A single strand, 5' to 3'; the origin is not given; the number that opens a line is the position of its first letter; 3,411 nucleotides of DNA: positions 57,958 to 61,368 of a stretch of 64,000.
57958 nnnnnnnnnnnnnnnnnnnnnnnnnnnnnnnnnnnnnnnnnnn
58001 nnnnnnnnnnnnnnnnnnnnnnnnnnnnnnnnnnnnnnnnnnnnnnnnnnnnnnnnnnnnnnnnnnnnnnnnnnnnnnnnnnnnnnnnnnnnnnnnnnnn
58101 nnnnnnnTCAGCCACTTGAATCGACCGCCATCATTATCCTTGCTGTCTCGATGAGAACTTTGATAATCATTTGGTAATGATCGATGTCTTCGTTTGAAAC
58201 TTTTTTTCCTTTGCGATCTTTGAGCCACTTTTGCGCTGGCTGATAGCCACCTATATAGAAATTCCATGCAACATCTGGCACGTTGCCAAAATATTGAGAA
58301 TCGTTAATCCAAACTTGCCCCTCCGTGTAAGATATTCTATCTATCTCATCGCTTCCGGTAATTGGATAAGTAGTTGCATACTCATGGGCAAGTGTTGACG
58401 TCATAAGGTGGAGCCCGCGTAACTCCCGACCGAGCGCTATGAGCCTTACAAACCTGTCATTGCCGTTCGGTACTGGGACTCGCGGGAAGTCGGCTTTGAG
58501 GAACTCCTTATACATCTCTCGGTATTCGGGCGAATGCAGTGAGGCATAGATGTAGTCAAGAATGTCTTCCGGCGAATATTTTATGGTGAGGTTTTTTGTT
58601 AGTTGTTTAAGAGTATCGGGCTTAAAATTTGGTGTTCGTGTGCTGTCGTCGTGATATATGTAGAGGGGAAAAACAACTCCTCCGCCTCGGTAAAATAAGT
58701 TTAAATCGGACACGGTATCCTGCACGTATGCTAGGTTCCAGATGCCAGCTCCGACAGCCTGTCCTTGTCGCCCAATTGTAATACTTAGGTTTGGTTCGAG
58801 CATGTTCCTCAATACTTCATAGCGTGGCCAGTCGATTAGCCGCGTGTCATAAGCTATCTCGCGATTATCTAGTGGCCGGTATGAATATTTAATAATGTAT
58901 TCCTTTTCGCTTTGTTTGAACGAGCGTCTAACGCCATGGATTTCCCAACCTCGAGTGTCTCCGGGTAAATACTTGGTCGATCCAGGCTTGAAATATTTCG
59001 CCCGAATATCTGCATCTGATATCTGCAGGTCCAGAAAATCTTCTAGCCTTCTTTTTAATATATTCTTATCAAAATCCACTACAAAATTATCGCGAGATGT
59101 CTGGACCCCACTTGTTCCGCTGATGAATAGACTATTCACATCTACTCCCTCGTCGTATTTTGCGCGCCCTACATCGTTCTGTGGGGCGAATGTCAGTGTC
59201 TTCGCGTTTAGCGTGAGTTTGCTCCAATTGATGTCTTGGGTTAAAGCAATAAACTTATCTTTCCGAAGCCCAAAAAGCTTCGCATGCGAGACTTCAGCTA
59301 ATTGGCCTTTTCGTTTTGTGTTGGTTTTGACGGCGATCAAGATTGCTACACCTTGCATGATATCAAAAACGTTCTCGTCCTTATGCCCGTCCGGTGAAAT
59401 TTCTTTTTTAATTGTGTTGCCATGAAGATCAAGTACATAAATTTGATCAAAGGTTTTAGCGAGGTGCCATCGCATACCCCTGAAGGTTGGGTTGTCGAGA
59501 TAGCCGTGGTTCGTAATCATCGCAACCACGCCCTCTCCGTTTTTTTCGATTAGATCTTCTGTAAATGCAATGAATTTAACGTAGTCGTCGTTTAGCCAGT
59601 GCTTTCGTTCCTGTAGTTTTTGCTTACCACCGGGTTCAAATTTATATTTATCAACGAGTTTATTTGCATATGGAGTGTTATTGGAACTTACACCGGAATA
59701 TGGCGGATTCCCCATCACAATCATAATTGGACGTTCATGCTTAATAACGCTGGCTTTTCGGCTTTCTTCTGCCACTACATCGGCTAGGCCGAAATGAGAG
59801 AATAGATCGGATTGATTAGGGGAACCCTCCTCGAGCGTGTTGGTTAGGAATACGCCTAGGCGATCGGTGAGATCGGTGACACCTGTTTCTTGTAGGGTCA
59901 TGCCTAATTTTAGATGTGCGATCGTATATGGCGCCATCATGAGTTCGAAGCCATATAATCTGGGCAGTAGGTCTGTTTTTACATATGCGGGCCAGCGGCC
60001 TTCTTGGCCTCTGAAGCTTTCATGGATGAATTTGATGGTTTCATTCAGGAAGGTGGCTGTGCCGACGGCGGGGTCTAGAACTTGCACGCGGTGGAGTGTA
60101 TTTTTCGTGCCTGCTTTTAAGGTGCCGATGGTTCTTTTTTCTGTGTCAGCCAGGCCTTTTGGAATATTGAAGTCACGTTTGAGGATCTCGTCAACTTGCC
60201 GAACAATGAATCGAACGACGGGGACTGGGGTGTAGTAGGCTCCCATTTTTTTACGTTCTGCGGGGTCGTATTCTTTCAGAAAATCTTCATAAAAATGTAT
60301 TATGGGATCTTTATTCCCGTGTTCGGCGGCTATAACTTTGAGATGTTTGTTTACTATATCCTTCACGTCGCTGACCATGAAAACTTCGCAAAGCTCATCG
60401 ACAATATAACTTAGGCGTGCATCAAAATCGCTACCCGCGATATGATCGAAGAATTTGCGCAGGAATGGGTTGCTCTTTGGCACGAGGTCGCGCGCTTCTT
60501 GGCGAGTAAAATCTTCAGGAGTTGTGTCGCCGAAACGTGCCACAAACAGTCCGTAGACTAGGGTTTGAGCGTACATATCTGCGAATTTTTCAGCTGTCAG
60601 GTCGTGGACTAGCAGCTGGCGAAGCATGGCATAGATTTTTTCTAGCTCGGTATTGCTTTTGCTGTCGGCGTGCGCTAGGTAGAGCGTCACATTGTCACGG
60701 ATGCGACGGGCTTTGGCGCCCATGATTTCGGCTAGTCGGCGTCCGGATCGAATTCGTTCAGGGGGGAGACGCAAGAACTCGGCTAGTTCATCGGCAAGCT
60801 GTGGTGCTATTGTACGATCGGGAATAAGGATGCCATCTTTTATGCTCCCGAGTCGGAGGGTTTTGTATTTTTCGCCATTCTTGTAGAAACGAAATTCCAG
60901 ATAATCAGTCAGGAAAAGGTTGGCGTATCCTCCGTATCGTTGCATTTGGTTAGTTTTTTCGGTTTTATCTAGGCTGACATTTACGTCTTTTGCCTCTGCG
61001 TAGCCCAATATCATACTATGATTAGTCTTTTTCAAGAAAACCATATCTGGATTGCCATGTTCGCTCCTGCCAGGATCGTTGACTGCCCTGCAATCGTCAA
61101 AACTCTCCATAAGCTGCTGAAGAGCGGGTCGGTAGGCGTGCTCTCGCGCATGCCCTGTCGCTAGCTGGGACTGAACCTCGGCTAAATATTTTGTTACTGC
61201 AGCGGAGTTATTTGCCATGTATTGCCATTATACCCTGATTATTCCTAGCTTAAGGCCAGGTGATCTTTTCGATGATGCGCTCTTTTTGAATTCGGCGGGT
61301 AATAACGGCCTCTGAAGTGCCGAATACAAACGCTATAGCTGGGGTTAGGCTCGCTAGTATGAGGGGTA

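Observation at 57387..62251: AT-rich defense island: XRE + ImmA/IrrE controller pair directly upstream of a single-chain Type IIG RM enzyme whose stop overlaps the start of a 2-TM protein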

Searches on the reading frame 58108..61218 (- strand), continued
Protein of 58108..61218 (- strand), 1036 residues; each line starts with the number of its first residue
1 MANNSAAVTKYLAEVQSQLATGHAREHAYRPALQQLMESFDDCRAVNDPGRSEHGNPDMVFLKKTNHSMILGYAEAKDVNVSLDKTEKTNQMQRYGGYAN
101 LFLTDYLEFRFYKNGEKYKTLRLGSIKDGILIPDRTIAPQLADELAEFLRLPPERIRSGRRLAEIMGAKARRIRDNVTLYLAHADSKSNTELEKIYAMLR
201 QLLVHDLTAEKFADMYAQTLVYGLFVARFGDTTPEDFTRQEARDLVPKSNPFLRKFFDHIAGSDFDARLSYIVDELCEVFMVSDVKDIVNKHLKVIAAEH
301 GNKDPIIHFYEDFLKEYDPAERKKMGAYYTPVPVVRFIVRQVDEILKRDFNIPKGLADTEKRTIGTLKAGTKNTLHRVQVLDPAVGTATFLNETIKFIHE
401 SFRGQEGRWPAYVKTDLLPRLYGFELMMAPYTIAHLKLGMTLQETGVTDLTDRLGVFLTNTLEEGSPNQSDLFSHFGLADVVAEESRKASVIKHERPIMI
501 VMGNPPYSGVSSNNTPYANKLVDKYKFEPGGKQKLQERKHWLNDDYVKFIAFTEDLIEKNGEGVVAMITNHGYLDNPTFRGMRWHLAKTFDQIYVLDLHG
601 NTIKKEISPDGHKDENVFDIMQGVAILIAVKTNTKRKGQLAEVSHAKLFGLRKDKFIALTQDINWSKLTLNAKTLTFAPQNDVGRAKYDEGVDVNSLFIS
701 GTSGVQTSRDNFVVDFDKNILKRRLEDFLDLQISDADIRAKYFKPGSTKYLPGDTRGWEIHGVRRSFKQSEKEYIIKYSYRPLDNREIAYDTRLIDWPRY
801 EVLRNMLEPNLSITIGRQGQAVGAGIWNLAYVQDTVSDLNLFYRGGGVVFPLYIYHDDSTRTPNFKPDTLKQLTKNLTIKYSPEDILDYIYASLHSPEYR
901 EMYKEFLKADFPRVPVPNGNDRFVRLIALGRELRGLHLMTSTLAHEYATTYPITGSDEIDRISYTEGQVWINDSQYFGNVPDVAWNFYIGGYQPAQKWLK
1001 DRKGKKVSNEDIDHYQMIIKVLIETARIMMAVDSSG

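Call 74: search_protein_families(library=pfam, proteins=[L093:5038-5736:+, L079:128-334:+, L098:194-406:+, L082:227-424:+, L088:5764-5973:+, L092:5791-5964:+, L104:5749-5952:+, L067:5705-5938:+, L076:5542-5739:+, L064:5540-5854:+], max_evalue=0.01)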
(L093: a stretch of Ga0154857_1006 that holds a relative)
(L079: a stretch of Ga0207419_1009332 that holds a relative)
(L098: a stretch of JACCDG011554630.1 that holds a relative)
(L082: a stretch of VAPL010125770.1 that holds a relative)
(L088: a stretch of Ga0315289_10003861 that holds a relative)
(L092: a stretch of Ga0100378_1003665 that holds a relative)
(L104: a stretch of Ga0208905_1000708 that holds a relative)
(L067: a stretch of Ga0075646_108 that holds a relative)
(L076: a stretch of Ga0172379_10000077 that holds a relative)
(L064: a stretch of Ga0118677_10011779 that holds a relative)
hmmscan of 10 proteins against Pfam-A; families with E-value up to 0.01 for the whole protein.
L093:5038-5736:+ (232 aa): 7 families
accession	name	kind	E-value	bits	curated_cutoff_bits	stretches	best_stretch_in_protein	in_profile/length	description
PF13484.11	Fer4_16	-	1.3e-08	35.9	30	1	165-229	1-65/66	4Fe-4S double cluster binding domain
PF12838.12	Fer4_7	-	0.00011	23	27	1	165-230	1-51/52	4Fe-4S dicluster domain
PF00037.32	Fer4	-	0.00027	21.1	21.1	1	159-180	1-22/24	4Fe-4S binding domain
PF12837.12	Fer4_6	-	0.0004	20.6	25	0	161-180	4-23/24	4Fe-4S binding domain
PF14697.11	Fer4_21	-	0.0034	17.9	35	0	155-178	30-53/59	4Fe-4S dicluster domain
PF13237.11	Fer4_10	-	0.0075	16.6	25.5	0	161-228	4-53/53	4Fe-4S dicluster domain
PF12797.12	Fer4_2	-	0.0093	16.3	24.5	1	159-178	3-22/22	4Fe-4S binding domain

L079:128-334:+ (68 aa): 6 families
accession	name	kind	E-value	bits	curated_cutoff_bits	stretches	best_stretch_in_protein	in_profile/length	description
PF01381.28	HTH_3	-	3.8e-17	62.5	23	1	12-66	1-55/55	Helix-turn-helix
PF13560.12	HTH_31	-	1.5e-12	48.1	27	1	7-66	1-61/64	Helix-turn-helix domain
PF13443.12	HTH_26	-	7.9e-11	42.5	22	1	11-68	1-59/63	Cro/C1-type HTH DNA-binding domain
PF12844.13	HTH_19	-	1e-08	35.3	30.2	1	9-67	1-59/64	Helix-turn-helix domain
PF13413.12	HTH_25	-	0.00031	20.9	24.6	1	13-44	3-34/62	Helix-turn-helix domain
PF13744.12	HTH_37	-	0.0062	16.8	27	1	7-44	18-55/80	Helix-turn-helix domain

L098:194-406:+ (70 aa): 6 families
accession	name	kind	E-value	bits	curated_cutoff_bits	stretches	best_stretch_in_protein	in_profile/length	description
PF01381.28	HTH_3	-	5.3e-15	55.6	23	1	14-68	1-55/55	Helix-turn-helix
PF13560.12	HTH_31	-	7.2e-12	45.9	27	1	10-68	2-61/64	Helix-turn-helix domain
PF13443.12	HTH_26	-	1.2e-10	41.9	22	1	13-70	1-59/63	Cro/C1-type HTH DNA-binding domain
PF12844.13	HTH_19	-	1.3e-09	38.3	30.2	1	11-69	1-59/64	Helix-turn-helix domain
PF13744.12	HTH_37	-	0.0021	18.3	27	1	8-59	17-66/80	Helix-turn-helix domain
PF12802.13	MarR_2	-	0.0072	16.9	27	0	19-42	16-40/61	MarR family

L082:227-424:+ (65 aa): 5 families
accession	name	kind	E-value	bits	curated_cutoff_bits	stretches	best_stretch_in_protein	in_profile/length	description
PF01381.28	HTH_3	-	1.9e-14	53.8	23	1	8-63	1-55/55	Helix-turn-helix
PF13443.12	HTH_26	-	2.8e-13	50.3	22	1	7-65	1-59/63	Cro/C1-type HTH DNA-binding domain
PF12844.13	HTH_19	-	1.2e-12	48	30.2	1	5-64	1-59/64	Helix-turn-helix domain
PF13560.12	HTH_31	-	0.00037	21.2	27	1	5-60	3-58/64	Helix-turn-helix domain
PF13413.12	HTH_25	-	0.0083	16.4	24.6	0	9-58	3-57/62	Helix-turn-helix domain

L088:5764-5973:+ (69 aa): 6 families
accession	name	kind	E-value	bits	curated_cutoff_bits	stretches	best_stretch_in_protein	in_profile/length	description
PF12728.13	HTH_17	-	1.4e-10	41.7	27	1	18-67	2-49/51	Helix-turn-helix domain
PF13411.12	MerR_1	-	1.1e-09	38.6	21.6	1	19-64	2-46/69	MerR HTH family regulatory protein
PF00376.29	MerR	-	7.1e-08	32.6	28.2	1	19-56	1-38/38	MerR family regulatory protein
PF01527.26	HTH_Tnp_1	-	0.00011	22.8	24.1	1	18-37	24-43/75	Transposase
PF13542.12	HTH_Tnp_ISL3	-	0.00092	19.1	27.4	1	19-41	28-50/51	Helix-turn-helix domain of transposase family ISL3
PF13384.12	HTH_23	-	0.0038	17.4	24.6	1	18-37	18-37/50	Homeodomain-like domain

L092:5791-5964:+ (57 aa): 0 families

L104:5749-5952:+ (67 aa): 0 families

L067:5705-5938:+ (77 aa): 0 families

L076:5542-5739:+ (65 aa): 0 families

L064:5540-5854:+ (104 aa): 0 families

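Call 76: fold_search(model_id=the predicted structure, library=pdb)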
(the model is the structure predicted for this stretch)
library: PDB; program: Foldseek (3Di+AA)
matches with E <= 10: 363; with E <= 0.001: 64
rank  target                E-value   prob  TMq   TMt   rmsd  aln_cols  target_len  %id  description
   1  7lo5_C                5.5e-41  1.00  0.56  0.57  17.6      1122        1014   21  cryoEM structure DrdV-DNA complex (released 2021-03-17)
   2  7lo5_A                1.4e-40  1.00  0.53  0.54  15.9      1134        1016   22  cryoEM structure DrdV-DNA complex (released 2021-03-17)
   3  7lo5_D                4.4e-40  1.00  0.54  0.55  18.0      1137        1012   21  cryoEM structure DrdV-DNA complex (released 2021-03-17)
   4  7lo5_B                1.0e-39  1.00  0.55  0.56  15.7      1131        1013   22  cryoEM structure DrdV-DNA complex (released 2021-03-17)
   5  7lvv_B                1.8e-38  1.00  0.57  0.58  15.1      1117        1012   20  cryoEM structure DrdV-DNA complex (released 2021-03-17)
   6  7lvv_A                2.8e-37  1.00  0.54  0.55  15.6      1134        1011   20  cryoEM structure DrdV-DNA complex (released 2021-03-17)
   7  4xqk_A                1.0e-34  1.00  0.56  0.40  10.2       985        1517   20  ATP-dependent Type ISP restriction-modification enzyme LlaBIII bound to DNA (released 2015-09-16)
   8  4xqk_B                2.8e-34  1.00  0.56  0.41   9.4       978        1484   20  ATP-dependent Type ISP restriction-modification enzyme LlaBIII bound to DNA (released 2015-09-16)
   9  5ffj_B                1.2e-31  1.00  0.54  0.47   9.3       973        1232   19  Structure of a nuclease-deletion mutant of the Type ISP restriction-modification enzyme LlaGI in complex with a DNA su (released 2016-03-30)
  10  5ffj_A                1.2e-31  1.00  0.50  0.49  10.4       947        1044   20  Structure of a nuclease-deletion mutant of the Type ISP restriction-modification enzyme LlaGI in complex with a DNA su (released 2016-03-30)
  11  9ewz_C                3.1e-12  1.00  0.38  0.33  12.3       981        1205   12  Cryo-EM structure of the E. coli BrxX methyltransferase in complex with DNA (released 2025-03-05)
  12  8c45_B                2.1e-11  1.00  0.40  0.35  12.5       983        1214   12  PglX methyltransferase from the Salmonella BREX phage defence system (aka BrxX) (released 2024-07-10)
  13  7lnj_C                7.7e-11  1.00  0.31  0.53   7.3       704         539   12  CamA Adenine Methyltransferase Complexed to Cognate Substrate DNA (released 2021-05-19)
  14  8cxw_B                1.1e-10  1.00  0.32  0.53   7.3       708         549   13  CamA Adenine Methyltransferase Complexed to Cognate Substrate DNA and Inhibitor piclidenoson (Compound 4) (released 2023-01-11)
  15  8c45_A                1.1e-10  1.00  0.40  0.35  13.4       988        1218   12  PglX methyltransferase from the Salmonella BREX phage defence system (aka BrxX) (released 2024-07-10)
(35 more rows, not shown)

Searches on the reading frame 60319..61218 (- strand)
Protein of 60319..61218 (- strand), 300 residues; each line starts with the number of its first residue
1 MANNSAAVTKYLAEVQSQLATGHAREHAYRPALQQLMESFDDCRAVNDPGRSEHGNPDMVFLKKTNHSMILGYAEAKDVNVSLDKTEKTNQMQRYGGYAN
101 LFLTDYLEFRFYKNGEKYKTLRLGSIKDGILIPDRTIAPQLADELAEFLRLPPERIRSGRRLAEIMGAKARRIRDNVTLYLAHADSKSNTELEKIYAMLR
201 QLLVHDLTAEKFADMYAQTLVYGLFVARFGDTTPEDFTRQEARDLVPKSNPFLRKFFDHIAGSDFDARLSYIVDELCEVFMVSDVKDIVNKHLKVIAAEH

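Call 62: search_solved_structures(query=A5, max_evalue=1, show_alignments=2)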
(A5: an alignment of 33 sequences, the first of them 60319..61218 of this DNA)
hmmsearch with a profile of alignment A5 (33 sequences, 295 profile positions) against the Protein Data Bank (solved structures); distinct sequences matched with E-value up to 1: 8.
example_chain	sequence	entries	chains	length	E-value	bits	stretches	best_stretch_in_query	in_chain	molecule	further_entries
2ysu_B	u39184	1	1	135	0.057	15.9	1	109-177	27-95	Colicin-E2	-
1ujw_B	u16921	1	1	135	0.064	15.8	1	109-177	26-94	Colicin E3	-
9uvz_A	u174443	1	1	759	0.74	12.3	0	130-182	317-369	Lysophosphatidic acid receptor 2,ARK1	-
21ty_A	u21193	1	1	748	0.77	12.2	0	130-182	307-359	Free fatty acid receptor 2,human free fatty acid receptor 2 (FFA2) fused with de novo desi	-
9uvy_A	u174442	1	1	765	0.78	12.2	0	130-182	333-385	Vasopressin V2 receptor,ARK1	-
1jch_A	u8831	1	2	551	0.83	12.1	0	109-177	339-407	COLICIN E3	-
2b5u_A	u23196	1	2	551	0.83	12.1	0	109-177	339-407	Colicin E3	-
5ew5_A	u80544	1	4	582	0.91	12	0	109-177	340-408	Colicin-E9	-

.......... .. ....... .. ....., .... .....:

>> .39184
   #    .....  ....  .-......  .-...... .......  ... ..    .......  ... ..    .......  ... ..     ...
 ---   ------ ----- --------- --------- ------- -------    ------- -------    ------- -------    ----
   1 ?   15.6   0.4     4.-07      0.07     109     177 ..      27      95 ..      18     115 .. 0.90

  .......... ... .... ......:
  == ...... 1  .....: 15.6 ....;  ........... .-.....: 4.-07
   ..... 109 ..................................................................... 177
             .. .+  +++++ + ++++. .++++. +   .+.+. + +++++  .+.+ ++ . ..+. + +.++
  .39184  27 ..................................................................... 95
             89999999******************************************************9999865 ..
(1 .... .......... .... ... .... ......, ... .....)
